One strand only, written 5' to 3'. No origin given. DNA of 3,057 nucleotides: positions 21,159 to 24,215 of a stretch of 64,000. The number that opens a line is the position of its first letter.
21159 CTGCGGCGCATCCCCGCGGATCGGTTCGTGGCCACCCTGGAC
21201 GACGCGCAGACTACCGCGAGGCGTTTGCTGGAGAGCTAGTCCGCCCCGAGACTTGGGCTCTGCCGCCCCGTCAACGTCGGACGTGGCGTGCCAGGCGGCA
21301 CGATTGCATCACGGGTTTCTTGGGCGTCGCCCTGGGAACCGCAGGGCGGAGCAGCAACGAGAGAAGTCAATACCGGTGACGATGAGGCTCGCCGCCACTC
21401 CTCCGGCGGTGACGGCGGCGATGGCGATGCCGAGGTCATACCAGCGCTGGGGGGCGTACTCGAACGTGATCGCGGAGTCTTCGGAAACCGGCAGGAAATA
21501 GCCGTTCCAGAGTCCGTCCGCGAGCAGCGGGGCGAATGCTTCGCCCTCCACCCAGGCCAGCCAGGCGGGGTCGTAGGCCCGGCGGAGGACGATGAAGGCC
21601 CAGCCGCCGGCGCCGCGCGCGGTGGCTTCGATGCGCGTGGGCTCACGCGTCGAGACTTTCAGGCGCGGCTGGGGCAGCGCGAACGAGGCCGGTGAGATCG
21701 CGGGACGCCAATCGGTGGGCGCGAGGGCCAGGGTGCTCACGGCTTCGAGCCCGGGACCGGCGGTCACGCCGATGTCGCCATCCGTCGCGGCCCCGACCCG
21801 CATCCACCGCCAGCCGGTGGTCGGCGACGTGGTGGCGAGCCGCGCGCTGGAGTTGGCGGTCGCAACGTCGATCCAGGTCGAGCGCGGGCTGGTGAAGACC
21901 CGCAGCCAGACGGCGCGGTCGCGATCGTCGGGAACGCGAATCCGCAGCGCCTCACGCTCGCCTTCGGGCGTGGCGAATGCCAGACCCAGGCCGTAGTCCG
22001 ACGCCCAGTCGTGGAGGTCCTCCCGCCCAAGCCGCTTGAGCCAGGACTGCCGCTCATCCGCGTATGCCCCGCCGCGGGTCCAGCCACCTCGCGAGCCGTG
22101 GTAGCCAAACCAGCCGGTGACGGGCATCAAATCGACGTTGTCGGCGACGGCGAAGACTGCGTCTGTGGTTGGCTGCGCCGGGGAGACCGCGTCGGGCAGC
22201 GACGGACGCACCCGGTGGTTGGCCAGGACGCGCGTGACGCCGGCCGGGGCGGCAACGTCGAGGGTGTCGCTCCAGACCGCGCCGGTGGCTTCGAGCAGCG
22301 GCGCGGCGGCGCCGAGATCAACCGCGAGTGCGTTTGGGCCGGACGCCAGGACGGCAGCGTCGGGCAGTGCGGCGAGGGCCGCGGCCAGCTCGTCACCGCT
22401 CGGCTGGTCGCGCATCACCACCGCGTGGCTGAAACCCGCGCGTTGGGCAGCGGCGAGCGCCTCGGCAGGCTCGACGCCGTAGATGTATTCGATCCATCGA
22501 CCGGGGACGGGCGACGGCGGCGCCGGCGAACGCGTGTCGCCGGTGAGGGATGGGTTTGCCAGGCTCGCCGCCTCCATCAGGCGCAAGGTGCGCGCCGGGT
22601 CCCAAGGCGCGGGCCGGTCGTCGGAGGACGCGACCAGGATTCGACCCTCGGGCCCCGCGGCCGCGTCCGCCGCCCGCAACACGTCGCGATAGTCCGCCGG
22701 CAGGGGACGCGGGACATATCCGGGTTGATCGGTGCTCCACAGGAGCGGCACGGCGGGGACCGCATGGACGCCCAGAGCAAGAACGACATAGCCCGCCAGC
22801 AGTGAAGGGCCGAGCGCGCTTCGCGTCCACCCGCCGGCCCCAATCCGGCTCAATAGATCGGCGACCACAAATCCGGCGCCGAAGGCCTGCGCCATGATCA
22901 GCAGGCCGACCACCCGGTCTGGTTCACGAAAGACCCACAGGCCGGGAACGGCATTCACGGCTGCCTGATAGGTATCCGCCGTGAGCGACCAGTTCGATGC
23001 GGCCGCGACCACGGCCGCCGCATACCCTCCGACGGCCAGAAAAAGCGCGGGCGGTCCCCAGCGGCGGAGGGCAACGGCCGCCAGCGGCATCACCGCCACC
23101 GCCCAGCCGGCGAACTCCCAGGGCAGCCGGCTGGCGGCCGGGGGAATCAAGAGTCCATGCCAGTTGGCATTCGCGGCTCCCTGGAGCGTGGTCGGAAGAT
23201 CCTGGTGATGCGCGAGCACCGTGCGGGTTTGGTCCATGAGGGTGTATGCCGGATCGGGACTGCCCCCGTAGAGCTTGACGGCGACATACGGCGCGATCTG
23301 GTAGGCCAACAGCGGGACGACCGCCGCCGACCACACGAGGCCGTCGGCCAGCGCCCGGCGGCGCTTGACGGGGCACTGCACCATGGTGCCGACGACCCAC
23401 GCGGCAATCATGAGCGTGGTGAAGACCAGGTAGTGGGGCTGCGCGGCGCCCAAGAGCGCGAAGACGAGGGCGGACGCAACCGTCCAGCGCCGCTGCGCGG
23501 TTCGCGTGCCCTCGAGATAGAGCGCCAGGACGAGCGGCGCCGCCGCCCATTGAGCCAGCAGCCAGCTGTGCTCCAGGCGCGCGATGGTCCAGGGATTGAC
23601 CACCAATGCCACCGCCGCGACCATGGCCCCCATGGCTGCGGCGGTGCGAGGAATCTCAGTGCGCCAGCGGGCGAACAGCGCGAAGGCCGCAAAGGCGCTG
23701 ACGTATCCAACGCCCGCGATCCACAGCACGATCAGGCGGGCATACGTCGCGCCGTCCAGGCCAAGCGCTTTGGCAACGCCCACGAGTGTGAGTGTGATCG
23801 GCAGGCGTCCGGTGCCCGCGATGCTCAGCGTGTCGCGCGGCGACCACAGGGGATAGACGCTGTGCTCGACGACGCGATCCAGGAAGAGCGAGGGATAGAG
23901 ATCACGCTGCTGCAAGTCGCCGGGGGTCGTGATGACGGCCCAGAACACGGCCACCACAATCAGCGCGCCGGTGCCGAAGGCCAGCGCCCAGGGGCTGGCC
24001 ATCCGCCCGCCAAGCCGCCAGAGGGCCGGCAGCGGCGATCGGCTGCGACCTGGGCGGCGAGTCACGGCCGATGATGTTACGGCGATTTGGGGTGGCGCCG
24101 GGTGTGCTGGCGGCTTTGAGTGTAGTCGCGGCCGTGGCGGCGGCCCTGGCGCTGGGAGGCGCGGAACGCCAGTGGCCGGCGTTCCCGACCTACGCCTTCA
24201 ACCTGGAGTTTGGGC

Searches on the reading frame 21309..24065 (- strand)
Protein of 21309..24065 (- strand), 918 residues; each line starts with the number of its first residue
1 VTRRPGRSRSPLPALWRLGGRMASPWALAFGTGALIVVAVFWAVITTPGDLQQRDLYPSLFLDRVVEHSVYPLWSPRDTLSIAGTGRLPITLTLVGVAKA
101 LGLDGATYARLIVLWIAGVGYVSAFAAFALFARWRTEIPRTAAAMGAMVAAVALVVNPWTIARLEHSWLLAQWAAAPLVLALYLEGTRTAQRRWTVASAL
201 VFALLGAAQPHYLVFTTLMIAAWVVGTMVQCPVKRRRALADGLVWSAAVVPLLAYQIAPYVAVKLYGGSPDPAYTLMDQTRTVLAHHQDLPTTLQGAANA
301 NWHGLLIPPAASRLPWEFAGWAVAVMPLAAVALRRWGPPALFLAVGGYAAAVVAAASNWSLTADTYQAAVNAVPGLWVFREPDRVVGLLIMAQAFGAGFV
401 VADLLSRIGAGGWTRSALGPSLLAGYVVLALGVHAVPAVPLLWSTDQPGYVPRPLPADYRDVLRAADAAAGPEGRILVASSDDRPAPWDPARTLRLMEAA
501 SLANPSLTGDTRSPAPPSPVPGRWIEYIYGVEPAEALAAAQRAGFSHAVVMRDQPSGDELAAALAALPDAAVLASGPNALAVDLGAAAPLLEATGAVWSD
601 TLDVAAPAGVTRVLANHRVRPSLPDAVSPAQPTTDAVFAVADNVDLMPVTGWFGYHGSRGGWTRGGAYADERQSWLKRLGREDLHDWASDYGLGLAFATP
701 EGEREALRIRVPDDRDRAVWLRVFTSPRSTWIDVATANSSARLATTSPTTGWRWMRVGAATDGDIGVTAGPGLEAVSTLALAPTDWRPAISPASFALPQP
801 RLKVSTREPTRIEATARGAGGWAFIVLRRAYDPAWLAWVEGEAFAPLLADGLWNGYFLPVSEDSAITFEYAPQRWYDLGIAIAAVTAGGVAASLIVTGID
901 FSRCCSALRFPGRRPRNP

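Call 8: search_protein_families(library=pfam, proteins=[window:21309-24065:-], max_evalue=0.1)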
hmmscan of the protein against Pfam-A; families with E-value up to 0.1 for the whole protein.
window:21309-24065:- (918 aa): 0 families

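Call 9: search_protein_families(library=ncbifam, proteins=[window:21309-24065:-], max_evalue=0.1)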
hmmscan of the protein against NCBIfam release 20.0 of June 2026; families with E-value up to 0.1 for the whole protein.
window:21309-24065:- (918 aa): 0 families

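Call 79: search_solved_structures(query=window:21309-24065:-, max_evalue=10)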
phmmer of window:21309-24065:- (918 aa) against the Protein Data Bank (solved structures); distinct sequences matched with E-value up to 10: 3.
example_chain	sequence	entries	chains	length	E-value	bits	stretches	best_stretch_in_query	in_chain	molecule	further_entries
6c5r_A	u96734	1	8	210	0.049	15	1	673-739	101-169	calcium uniporter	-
6c5w_A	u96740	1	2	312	0.066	14.5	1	664-733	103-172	calcium uniporter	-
8vjn_A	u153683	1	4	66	1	10.6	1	575-620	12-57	Encapsulin nanocompartment cargo protein EncD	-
